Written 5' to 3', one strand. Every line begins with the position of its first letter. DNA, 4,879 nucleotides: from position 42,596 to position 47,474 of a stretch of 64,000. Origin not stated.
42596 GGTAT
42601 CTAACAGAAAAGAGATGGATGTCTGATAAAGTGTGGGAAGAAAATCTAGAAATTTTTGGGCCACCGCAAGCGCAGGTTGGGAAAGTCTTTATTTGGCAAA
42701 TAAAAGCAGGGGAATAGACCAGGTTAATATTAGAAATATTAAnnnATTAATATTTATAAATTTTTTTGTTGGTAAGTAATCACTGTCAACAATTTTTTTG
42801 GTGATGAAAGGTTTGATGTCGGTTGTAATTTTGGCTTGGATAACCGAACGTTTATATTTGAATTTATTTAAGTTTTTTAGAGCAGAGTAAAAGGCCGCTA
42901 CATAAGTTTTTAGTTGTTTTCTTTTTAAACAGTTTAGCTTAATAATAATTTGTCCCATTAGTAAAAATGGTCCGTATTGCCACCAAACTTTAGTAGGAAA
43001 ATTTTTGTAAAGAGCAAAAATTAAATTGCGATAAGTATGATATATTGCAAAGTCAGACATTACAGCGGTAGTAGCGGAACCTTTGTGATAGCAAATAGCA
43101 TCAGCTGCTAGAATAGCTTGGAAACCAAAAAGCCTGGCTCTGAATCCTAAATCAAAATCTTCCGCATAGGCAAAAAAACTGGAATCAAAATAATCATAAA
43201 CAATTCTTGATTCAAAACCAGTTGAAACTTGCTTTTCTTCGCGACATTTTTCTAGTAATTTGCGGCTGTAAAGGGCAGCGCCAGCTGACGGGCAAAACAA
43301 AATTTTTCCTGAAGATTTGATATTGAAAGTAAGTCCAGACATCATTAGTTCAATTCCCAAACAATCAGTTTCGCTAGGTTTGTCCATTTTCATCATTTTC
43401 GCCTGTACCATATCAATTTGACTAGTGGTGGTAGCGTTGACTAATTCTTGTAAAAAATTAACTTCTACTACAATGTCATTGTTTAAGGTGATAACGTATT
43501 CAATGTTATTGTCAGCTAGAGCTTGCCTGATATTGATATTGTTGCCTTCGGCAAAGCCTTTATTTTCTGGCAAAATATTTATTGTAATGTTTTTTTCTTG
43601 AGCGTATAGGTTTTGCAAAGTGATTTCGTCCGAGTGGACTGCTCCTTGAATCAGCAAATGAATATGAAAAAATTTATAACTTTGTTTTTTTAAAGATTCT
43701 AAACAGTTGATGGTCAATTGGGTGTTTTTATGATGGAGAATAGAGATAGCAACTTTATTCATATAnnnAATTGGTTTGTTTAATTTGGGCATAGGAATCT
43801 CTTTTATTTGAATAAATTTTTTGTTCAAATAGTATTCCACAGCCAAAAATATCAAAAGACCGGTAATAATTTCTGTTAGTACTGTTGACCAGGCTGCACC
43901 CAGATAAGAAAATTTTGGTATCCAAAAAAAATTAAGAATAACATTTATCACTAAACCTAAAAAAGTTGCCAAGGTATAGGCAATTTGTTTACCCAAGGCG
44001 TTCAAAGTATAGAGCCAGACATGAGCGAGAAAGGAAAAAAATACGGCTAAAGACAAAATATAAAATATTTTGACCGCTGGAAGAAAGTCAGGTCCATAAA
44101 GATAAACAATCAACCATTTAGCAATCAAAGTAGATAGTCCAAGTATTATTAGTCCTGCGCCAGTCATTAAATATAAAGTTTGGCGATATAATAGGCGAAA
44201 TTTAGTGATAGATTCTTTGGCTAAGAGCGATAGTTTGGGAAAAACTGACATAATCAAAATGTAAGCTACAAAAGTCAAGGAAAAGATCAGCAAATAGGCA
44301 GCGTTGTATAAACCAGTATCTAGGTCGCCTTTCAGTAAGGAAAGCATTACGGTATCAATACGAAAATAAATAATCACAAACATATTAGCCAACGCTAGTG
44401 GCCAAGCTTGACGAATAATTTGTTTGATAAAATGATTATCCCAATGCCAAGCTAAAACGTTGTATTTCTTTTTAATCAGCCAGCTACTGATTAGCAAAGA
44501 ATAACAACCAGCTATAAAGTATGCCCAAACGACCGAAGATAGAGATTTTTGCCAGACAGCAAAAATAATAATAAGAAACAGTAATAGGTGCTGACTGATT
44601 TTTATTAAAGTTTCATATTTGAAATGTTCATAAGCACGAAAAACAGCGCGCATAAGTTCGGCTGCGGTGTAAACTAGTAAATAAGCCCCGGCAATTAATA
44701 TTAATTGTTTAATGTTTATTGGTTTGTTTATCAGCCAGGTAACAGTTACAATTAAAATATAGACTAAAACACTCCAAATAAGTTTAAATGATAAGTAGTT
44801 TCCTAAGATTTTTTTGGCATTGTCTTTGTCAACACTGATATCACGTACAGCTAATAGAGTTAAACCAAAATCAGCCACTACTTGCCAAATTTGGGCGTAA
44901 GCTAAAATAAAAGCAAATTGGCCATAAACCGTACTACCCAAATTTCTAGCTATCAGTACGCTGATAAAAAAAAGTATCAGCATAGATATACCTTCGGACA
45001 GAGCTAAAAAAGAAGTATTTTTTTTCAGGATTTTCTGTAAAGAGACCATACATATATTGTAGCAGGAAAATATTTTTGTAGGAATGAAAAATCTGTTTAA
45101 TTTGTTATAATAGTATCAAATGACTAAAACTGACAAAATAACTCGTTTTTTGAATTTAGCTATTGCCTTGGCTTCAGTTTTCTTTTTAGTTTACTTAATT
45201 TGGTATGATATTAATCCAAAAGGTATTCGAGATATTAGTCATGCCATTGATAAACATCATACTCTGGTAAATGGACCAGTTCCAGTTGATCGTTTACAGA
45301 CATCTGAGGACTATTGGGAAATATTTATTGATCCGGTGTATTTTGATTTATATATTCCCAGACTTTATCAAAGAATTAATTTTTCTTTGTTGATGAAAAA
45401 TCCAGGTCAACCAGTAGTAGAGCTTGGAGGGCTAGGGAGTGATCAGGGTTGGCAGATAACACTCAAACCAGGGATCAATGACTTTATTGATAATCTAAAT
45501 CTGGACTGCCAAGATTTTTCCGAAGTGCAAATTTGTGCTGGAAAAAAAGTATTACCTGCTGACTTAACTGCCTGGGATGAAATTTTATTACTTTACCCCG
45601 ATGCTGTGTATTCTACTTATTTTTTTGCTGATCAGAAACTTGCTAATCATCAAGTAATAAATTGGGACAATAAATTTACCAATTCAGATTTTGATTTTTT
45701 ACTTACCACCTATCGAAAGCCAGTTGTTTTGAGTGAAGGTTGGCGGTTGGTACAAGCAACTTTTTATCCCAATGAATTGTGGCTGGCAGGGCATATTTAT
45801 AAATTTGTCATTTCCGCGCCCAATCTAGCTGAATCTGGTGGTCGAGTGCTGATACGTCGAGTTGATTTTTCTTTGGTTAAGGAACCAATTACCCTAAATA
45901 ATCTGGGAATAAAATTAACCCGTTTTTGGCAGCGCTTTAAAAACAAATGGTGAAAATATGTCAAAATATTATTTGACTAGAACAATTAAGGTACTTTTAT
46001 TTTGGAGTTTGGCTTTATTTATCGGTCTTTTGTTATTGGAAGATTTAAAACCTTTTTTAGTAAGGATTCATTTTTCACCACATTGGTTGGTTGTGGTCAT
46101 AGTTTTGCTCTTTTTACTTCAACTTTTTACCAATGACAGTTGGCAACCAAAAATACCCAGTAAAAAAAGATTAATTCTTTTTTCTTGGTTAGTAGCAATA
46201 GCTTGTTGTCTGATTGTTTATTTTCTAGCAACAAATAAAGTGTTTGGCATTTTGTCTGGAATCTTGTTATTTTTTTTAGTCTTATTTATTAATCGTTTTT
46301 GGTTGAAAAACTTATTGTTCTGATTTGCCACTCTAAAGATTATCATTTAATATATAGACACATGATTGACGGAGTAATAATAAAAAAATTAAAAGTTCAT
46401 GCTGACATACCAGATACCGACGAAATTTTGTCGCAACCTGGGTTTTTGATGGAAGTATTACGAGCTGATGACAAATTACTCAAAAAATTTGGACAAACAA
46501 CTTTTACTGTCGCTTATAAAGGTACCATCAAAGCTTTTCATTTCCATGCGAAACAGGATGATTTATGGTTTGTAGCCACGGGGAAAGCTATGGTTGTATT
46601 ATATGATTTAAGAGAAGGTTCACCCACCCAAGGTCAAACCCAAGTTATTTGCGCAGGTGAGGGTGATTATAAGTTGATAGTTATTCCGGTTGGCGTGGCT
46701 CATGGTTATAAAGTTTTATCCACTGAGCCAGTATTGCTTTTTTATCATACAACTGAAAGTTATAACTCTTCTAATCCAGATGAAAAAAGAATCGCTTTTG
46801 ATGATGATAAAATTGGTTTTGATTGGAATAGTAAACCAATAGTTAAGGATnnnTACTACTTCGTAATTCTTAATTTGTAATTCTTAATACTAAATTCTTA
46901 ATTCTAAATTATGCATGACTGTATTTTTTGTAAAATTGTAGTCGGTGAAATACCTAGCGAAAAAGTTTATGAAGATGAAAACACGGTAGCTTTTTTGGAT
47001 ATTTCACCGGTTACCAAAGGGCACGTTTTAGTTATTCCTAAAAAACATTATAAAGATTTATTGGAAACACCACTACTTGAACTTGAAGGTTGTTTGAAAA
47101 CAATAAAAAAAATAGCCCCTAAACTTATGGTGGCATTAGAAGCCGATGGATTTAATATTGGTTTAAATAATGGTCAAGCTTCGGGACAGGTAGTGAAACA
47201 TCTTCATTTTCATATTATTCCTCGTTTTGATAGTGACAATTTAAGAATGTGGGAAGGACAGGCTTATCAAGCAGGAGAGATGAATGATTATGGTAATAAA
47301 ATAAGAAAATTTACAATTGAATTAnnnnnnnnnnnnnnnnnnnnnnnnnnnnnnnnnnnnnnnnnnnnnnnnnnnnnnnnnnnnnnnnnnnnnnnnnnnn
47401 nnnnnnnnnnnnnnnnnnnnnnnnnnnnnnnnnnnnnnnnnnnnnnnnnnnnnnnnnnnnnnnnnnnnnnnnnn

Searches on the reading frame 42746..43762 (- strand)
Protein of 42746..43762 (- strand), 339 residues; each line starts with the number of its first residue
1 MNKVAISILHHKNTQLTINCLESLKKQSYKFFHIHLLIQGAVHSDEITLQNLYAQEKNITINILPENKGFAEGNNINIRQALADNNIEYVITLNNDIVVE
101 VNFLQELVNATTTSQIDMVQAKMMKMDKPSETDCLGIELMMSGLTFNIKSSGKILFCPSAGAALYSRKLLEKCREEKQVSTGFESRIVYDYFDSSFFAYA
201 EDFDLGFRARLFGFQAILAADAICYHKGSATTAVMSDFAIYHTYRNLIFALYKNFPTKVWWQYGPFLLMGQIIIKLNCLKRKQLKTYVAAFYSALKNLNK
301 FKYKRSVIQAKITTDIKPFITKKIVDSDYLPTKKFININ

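Call 80: search_protein_families(library=pfam, proteins=[window:42746-43762:-], max_evalue=0.00001)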
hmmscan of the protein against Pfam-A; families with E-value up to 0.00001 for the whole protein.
window:42746-43762:- (339 aa): 2 families
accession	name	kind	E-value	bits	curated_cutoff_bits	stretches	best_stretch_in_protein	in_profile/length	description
PF00535.33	Glycos_transf_2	-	2.5e-10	41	23.3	1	18-172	14-166/168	Glycosyl transferase family 2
PF13632.12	Glyco_trans_2_3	-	6.8e-08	33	27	1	89-276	1-180/198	Glycosyl transferase family group 2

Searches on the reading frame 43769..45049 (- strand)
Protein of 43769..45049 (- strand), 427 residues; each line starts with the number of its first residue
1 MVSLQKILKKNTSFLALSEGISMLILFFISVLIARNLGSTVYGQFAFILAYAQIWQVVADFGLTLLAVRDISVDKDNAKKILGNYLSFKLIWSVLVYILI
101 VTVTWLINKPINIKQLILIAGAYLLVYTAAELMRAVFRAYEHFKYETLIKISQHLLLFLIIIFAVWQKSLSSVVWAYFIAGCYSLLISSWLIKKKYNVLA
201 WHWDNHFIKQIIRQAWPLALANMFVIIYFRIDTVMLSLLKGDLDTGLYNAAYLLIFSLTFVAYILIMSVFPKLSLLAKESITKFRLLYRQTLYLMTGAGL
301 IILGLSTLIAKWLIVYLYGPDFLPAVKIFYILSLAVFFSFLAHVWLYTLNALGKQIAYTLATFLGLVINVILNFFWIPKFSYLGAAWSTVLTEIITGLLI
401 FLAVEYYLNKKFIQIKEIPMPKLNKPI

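Call 81: search_protein_families(library=pfam, proteins=[window:43769-45049:-], max_evalue=0.00001)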
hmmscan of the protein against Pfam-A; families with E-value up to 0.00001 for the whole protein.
window:43769-45049:- (427 aa): 3 families
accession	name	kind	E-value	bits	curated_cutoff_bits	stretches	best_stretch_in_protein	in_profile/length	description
PF01943.22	Polysacc_synt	-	1.7e-33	116.7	28.2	1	8-274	1-271/274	Polysaccharide biosynthesis protein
PF13440.11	Polysacc_synt_3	-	3.9e-14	53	23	1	33-326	2-292/293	Polysaccharide biosynthesis protein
PF01554.23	MatE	-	7.2e-06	26.2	24.9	1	217-374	1-160/161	MatE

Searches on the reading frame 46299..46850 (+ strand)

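Call 81: search_protein_families(library=pfam, proteins=[window:46299-46850:+], max_evalue=0.00001)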
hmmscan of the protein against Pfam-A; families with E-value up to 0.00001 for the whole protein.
window:46299-46850:+ (184 aa): 2 families
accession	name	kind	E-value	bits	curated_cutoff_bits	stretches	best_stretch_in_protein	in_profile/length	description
PF00908.23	dTDP_sugar_isom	-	1.4e-20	74.1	27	1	59-180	35-154/168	dTDP-4-dehydrorhamnose 3,5-epimerase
PF14667.12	Polysacc_synt_C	-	6.8e-08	33.1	28.7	1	48-161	6-109/111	Polysaccharide biosynthesis C-terminal domain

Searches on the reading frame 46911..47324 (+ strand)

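Call 81: search_protein_families(library=pfam, proteins=[window:46911-47324:+], max_evalue=0.00001)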
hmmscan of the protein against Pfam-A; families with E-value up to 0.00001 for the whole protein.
window:46911-47324:+ (138 aa): 2 families
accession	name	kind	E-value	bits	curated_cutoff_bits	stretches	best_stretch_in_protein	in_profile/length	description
PF01230.28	HIT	-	7.9e-29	100.6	21.5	1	12-106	2-96/98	HIT domain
PF11969.13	DcpS_C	-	4.5e-18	66.2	24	1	4-105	2-103/114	Scavenger mRNA decapping enzyme C-term binding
